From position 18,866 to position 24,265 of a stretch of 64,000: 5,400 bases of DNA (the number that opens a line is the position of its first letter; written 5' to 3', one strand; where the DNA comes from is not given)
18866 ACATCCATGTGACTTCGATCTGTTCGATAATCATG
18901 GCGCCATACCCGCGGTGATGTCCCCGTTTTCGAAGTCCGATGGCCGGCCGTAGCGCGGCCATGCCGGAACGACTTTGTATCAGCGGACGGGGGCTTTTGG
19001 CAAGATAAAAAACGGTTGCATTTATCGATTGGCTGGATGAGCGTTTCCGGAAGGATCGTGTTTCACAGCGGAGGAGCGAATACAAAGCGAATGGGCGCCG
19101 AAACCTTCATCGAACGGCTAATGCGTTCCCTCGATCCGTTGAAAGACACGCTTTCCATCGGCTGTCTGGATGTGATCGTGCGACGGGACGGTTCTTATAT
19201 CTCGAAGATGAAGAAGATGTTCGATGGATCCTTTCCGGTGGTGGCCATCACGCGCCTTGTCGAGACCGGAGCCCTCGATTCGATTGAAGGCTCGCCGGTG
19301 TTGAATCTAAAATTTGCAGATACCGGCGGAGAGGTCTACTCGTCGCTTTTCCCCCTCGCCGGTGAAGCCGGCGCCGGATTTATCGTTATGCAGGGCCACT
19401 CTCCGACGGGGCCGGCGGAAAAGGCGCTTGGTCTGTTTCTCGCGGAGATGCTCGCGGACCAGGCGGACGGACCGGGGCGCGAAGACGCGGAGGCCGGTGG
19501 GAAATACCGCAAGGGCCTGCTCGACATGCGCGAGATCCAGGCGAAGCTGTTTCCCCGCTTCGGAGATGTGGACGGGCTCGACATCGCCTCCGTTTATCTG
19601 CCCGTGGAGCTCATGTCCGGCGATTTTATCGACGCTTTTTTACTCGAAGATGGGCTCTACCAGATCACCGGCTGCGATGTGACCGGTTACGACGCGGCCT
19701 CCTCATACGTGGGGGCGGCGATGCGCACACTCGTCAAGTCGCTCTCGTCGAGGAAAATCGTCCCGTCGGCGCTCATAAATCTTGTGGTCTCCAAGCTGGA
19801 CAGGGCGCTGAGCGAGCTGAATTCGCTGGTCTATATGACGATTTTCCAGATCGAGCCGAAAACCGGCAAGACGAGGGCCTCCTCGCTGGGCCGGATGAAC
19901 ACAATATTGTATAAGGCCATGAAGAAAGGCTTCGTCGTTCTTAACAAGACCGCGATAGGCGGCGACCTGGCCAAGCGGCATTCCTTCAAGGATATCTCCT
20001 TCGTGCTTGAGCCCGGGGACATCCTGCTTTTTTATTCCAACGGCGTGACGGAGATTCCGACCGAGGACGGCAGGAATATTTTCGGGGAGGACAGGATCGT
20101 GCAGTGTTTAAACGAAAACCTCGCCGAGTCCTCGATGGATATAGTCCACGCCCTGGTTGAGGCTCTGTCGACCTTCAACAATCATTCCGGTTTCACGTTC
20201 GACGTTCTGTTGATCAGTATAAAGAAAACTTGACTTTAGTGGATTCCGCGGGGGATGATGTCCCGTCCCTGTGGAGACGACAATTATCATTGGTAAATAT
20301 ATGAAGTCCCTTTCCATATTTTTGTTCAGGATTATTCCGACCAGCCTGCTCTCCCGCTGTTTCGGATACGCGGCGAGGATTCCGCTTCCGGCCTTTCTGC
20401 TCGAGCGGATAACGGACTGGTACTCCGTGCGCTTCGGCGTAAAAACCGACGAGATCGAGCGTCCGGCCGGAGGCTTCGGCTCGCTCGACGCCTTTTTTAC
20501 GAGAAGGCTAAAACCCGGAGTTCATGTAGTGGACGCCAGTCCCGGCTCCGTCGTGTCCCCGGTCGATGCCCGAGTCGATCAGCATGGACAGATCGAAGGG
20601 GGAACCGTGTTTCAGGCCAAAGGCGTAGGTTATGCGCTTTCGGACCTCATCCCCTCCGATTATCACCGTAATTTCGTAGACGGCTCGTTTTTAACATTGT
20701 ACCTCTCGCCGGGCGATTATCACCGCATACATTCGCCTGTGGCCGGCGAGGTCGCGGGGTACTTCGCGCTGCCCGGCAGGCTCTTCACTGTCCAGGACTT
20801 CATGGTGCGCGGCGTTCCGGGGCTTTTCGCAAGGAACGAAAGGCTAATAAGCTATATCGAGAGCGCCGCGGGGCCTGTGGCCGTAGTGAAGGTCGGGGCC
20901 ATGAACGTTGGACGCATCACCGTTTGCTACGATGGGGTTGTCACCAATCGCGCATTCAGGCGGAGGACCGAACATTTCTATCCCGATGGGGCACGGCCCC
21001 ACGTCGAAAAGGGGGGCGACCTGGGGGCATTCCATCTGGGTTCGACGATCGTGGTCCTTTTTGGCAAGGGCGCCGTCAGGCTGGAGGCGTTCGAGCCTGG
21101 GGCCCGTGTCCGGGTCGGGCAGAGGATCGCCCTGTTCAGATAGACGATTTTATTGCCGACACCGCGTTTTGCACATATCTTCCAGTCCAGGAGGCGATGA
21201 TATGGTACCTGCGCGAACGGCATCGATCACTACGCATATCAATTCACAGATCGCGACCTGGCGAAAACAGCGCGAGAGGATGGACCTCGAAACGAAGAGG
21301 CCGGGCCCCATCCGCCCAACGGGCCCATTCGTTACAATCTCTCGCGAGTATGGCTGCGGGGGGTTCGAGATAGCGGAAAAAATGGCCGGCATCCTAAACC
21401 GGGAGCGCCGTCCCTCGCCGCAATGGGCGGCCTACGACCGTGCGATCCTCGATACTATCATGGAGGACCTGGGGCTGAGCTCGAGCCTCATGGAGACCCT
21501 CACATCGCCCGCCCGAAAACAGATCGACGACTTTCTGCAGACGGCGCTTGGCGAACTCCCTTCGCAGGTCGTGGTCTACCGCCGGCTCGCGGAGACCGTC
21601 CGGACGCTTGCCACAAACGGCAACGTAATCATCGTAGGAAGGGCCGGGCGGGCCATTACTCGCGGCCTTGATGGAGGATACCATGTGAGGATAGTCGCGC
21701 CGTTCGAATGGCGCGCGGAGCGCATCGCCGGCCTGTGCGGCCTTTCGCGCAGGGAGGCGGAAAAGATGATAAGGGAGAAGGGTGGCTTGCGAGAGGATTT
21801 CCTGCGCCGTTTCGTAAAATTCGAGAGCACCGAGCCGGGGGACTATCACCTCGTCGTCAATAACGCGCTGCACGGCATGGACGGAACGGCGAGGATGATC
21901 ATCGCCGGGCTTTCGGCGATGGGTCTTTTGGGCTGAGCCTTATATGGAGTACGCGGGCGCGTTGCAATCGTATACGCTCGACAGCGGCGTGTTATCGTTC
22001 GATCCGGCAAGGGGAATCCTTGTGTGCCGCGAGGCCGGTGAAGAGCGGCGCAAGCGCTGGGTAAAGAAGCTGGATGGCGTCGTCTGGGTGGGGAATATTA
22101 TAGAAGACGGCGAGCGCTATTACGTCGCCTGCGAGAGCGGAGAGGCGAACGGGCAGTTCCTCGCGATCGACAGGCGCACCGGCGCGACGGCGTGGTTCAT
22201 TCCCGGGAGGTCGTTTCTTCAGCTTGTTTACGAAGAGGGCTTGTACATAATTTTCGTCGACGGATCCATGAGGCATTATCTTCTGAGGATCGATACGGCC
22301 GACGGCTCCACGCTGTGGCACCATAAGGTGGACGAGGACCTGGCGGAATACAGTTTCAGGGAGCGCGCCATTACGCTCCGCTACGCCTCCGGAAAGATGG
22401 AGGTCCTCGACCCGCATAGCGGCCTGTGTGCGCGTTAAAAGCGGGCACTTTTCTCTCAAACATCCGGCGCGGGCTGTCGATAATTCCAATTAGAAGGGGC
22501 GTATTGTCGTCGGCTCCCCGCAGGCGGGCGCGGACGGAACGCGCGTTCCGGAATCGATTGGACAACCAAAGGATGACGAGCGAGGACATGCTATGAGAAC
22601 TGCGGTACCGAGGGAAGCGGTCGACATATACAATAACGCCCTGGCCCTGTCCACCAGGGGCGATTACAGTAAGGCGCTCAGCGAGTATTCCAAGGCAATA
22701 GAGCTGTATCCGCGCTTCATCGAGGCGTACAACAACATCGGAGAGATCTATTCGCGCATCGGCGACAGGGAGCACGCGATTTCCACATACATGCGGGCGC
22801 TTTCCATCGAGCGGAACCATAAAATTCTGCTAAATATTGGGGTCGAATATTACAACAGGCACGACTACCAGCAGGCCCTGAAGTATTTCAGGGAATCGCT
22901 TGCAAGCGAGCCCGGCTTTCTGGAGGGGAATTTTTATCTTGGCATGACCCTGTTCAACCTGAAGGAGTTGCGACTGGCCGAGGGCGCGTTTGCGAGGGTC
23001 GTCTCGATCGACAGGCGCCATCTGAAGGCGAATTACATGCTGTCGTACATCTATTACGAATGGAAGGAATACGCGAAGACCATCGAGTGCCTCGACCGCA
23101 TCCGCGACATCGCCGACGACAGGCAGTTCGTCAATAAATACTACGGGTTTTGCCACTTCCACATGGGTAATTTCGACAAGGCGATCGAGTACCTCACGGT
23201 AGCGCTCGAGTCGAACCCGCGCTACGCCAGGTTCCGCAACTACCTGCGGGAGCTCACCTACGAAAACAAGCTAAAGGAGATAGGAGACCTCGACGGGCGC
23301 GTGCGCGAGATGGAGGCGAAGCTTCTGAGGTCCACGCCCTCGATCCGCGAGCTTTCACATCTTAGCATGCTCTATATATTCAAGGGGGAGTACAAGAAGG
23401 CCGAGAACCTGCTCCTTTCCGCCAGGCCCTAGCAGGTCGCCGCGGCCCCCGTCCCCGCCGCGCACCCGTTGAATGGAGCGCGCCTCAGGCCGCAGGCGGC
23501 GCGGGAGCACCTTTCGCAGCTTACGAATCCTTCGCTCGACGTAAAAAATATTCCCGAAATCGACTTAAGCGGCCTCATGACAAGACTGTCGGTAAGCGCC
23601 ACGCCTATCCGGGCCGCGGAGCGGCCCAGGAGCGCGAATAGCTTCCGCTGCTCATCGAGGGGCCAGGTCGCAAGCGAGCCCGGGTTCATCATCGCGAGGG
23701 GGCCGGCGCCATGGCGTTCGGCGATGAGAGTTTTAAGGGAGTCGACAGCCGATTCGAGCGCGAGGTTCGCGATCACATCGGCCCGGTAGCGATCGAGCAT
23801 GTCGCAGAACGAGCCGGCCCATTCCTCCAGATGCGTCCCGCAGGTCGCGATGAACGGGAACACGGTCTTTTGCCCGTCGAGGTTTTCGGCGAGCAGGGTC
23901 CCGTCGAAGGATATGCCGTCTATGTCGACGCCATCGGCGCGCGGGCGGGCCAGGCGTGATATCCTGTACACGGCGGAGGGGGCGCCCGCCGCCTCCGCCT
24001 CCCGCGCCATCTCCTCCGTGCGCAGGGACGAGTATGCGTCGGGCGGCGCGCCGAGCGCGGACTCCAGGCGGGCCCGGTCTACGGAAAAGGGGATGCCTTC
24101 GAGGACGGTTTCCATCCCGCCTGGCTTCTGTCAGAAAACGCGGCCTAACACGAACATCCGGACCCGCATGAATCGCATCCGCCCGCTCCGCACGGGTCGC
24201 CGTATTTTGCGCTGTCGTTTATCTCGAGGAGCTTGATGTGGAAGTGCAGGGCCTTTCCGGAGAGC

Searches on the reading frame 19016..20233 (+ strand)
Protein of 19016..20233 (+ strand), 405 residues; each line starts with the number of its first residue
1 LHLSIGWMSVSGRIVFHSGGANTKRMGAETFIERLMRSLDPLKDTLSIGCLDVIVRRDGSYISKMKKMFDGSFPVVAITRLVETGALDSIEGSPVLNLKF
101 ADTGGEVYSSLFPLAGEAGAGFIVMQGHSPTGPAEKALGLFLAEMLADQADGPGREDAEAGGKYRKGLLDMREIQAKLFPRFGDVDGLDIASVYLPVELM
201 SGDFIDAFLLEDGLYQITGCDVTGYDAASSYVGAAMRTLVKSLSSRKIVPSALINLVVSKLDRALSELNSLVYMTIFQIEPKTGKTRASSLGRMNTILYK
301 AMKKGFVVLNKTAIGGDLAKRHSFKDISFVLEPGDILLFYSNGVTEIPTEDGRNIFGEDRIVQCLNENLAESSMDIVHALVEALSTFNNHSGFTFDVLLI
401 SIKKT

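Call 64: search_protein_families(library=pfam, proteins=[window:19016-20233:+], max_evalue=0.00001)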
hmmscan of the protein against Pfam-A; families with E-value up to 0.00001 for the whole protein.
window:19016-20233:+ (405 aa): 1 family
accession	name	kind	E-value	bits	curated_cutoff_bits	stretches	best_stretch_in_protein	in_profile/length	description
PF07228.17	SpoIIE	-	2e-19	70.8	25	1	212-389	2-177/192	Stage II sporulation protein E (SpoIIE)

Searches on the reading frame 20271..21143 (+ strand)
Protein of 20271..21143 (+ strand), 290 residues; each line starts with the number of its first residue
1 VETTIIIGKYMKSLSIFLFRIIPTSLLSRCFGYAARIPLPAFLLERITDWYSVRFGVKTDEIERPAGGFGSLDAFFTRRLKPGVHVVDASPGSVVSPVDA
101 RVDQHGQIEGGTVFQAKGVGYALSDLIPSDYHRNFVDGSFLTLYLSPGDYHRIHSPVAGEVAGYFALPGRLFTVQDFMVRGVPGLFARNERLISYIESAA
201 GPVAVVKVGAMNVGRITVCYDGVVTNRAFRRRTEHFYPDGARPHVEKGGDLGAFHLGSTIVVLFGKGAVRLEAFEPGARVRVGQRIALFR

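Call 64: search_protein_families(library=pfam, proteins=[window:20271-21143:+], max_evalue=0.00001)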
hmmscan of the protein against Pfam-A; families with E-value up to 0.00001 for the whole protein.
window:20271-21143:+ (290 aa): 1 family
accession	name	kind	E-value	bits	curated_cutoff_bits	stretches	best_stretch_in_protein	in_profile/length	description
PF02666.20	PS_Dcarbxylase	-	1.2e-53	182.2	22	1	73-287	2-197/198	Phosphatidylserine decarboxylase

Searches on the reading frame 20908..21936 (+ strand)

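Call 64: search_protein_families(library=pfam, proteins=[window:20908-21936:+], max_evalue=0.00001)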
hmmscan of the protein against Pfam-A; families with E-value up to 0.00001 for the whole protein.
window:20908-21936:+ (342 aa): 1 family
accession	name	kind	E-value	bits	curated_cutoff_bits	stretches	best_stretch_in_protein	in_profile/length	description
PF13189.12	Cytidylate_kin2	-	6.5e-30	105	28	1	142-319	2-174/176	Cytidylate kinase-like family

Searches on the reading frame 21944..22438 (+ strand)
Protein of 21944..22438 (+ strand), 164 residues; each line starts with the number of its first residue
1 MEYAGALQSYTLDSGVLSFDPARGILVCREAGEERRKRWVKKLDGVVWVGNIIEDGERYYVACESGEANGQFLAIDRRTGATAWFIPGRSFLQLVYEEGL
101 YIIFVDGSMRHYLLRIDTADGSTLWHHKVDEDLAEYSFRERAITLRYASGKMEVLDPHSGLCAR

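Call 64: search_protein_families(library=pfam, proteins=[window:21944-22438:+], max_evalue=0.00001)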
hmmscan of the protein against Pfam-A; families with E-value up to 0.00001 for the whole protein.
window:21944-22438:+ (164 aa): 1 family
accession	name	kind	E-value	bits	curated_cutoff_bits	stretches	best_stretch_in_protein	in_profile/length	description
PF13360.13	PQQ_2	-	6.5e-07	29.7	27.6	0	23-84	178-231/233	Outer membrane protein assembly factor BamB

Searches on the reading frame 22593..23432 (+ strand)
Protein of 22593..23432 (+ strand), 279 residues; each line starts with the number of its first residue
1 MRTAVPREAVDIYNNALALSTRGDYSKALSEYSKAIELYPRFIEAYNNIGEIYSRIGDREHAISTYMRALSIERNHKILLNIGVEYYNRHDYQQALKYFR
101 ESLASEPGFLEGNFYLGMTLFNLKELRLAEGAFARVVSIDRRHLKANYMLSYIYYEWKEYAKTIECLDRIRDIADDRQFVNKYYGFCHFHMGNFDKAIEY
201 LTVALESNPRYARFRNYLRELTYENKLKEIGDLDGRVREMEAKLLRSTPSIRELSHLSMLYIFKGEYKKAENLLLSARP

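Call 64: search_protein_families(library=pfam, proteins=[window:22593-23432:+], max_evalue=0.00001)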
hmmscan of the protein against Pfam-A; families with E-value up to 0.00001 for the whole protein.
window:22593-23432:+ (279 aa): 16 families
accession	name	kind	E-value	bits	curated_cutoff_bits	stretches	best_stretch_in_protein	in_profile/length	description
PF07719.23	TPR_2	-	2.7e-30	102.4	27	0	77-108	2-33/34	Tetratricopeptide repeat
PF00515.34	TPR_1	-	9.9e-30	101.6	27.8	0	77-107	2-32/34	Tetratricopeptide repeat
PF13181.12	TPR_8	-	9.1e-26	88.2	25.7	1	44-76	2-34/34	Tetratricopeptide repeat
PF14559.12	TPR_19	-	1.7e-19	70.4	25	0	22-75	4-57/68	Tetratricopeptide repeat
PF13424.12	TPR_12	-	5e-17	62.3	30.1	1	12-72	5-74/77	Tetratricopeptide repeat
PF13176.12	TPR_7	-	1.4e-15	56.4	27.9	0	45-74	1-30/36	Tetratricopeptide repeat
PF13432.12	TPR_16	-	1.7e-15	57.5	32.7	0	81-138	2-59/65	Tetratricopeptide repeat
PF13428.12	TPR_14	-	1.3e-14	53.6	23.5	0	16-50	8-42/44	Tetratricopeptide repeat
PF13431.12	TPR_17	-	1.6e-13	50.2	24.4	0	32-58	2-28/34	Tetratricopeptide repeat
PF13174.12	TPR_6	-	3.9e-12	46.4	26.3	0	184-209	6-31/33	Tetratricopeptide repeat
PF13374.12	TPR_10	-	1.2e-11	44.7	27.5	0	79-104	5-30/42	Tetratricopeptide repeat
PF12895.13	ANAPC3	-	3.9e-10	40.3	27.2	0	129-201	8-79/82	Anaphase-promoting complex, cyclosome, subunit 3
PF13371.12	TPR_9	-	5.2e-09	36.4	35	0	152-210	3-61/73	Tetratricopeptide repeat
PF13414.12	TPR_11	-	9.7e-09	35.2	26.8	1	22-57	7-42/42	TPR repeat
PF24575.1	TPR_Slam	-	5.6e-08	33.6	35.2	0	85-132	56-103/104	Surface lipoprotein assembly modifier, N-terminal TPR repeats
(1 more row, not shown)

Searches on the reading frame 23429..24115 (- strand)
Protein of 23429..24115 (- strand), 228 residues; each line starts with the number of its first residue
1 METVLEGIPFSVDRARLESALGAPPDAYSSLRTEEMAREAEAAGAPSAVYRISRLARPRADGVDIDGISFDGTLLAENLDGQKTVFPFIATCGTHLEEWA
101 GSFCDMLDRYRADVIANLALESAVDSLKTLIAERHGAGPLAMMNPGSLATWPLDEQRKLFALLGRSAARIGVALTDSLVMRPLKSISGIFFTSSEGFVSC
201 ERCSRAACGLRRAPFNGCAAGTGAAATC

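Call 65: search_protein_families(library=pfam, proteins=[window:23429-24115:-], max_evalue=0.00001)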
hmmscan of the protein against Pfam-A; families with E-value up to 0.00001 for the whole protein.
window:23429-24115:- (228 aa): 1 family
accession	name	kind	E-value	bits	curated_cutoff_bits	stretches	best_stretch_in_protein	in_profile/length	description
PF02965.22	Met_synt_B12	-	4e-07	30.2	25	0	154-195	211-251/273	Vitamin B12 dependent methionine synthase, activation domain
